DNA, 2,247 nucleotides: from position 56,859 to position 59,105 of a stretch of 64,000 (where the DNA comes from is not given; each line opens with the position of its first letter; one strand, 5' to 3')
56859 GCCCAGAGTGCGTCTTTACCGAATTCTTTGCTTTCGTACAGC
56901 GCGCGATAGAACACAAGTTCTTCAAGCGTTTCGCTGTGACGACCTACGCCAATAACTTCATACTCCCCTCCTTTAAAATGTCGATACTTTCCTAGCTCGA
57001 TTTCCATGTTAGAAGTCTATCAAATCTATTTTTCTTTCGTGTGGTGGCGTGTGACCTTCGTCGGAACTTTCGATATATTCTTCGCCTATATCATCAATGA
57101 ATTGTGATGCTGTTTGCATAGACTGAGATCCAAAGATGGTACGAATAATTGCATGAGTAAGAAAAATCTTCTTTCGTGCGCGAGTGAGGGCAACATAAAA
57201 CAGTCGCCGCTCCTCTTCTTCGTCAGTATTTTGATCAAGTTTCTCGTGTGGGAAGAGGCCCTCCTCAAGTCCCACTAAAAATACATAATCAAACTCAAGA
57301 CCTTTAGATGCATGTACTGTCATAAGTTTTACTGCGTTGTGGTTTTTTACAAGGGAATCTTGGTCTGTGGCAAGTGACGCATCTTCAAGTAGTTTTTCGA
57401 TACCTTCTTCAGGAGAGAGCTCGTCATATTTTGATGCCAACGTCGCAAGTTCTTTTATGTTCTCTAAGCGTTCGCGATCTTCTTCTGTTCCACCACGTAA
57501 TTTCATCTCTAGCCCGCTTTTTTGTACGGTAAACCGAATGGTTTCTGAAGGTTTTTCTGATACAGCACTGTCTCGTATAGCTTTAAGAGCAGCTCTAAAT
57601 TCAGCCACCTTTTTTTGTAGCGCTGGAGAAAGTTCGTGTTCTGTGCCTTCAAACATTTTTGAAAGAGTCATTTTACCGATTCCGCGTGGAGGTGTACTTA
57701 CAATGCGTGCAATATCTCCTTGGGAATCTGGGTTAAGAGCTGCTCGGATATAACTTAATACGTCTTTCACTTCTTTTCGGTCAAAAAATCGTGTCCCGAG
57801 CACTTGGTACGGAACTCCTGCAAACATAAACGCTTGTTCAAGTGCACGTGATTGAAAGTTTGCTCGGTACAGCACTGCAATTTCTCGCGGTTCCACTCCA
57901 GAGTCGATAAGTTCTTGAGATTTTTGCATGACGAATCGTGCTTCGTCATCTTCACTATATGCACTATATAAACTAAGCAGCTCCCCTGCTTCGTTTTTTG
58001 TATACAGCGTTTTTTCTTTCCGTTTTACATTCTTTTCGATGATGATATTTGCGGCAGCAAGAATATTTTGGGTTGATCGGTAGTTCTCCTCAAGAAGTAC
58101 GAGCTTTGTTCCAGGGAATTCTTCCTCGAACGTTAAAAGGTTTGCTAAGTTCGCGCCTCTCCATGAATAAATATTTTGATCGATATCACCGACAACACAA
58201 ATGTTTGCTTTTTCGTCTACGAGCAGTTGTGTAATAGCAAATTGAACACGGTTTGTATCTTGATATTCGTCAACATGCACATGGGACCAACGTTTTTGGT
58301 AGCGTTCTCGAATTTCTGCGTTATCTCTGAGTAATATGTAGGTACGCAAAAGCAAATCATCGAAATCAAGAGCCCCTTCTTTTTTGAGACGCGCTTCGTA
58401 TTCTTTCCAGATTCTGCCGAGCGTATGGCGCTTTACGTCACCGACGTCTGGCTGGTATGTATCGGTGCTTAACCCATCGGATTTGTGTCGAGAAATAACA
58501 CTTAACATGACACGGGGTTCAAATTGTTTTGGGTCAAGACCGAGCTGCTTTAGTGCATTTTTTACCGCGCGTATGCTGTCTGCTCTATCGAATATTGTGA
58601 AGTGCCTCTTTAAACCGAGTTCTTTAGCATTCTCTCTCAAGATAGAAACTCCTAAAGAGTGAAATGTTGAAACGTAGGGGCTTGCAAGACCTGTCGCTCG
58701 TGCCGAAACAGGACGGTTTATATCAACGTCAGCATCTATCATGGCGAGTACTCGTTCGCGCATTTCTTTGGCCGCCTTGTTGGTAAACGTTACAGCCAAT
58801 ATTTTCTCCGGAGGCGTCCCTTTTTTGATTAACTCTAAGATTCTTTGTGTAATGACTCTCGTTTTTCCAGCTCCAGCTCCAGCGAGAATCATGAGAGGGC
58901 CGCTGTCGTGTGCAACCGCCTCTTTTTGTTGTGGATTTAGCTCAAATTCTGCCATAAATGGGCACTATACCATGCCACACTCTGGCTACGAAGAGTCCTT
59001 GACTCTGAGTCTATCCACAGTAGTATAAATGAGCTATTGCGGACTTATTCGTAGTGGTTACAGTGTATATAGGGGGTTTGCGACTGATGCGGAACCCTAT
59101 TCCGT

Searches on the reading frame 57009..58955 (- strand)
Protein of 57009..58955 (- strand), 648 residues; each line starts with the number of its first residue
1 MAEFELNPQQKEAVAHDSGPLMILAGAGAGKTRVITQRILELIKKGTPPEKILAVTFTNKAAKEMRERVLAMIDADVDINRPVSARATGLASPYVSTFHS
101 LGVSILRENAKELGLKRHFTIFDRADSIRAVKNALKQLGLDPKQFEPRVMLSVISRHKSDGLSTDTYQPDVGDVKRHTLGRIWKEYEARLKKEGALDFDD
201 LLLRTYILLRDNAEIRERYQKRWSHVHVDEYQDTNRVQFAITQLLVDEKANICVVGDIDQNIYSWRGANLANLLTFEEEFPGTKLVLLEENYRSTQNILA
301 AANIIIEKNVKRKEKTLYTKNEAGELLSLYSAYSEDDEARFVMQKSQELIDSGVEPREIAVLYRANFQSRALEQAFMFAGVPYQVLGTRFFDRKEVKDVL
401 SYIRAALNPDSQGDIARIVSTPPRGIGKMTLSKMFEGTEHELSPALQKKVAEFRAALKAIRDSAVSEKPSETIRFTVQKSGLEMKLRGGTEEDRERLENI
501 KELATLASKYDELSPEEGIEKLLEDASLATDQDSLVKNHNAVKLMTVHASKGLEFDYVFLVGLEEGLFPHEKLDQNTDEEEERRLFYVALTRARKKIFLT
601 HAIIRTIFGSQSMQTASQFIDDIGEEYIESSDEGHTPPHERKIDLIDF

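Call 10: search_protein_families(library=pfam, max_evalue=0.001, proteins=[window:57012-58955:-])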
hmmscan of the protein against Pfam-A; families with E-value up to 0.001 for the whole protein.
seq(648 aa): 9 families
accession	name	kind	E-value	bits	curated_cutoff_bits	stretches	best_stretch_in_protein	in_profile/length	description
PF00580.27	UvrD-helicase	-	9.4e-87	291.6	23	1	6-281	1-271/271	UvrD/REP helicase N-terminal domain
PF13361.12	UvrD_C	-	1.7e-70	238.7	25.6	1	287-601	2-347/350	UvrD-like helicase C-terminal domain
PF13245.12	AAA_19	-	6.9e-23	81.7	25.1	1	10-264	1-132/134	AAA domain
PF13538.12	UvrD_C_2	-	2.5e-11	43.7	27.4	1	544-599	4-51/52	UvrD-like helicase C-terminal domain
PF01443.25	Viral_helicase1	-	3.7e-08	33.9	21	1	524-598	160-225/228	Viral superfamily 1 RNA helicase core domain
PF13604.12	AAA_30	-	1.4e-06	28.6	27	1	5-69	1-66/191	AAA domain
PF13087.12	AAA_12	-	1.4e-06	28.5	27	0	331-376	84-129/195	AAA domain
PF13086.12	AAA_11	-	0.00018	21.8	27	1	6-86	2-88/257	AAA domain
PF04851.21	ResIII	-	0.00043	20.7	22.5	0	12-125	10-134/164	Type III restriction enzyme, res subunit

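Call 94: find_encoding_contigs(protein=window:57009-58955:-, flank=10000, max_places=1)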
Protein window:57009-58955:- (648 aa): no gene with exactly this product is on record in the collection.
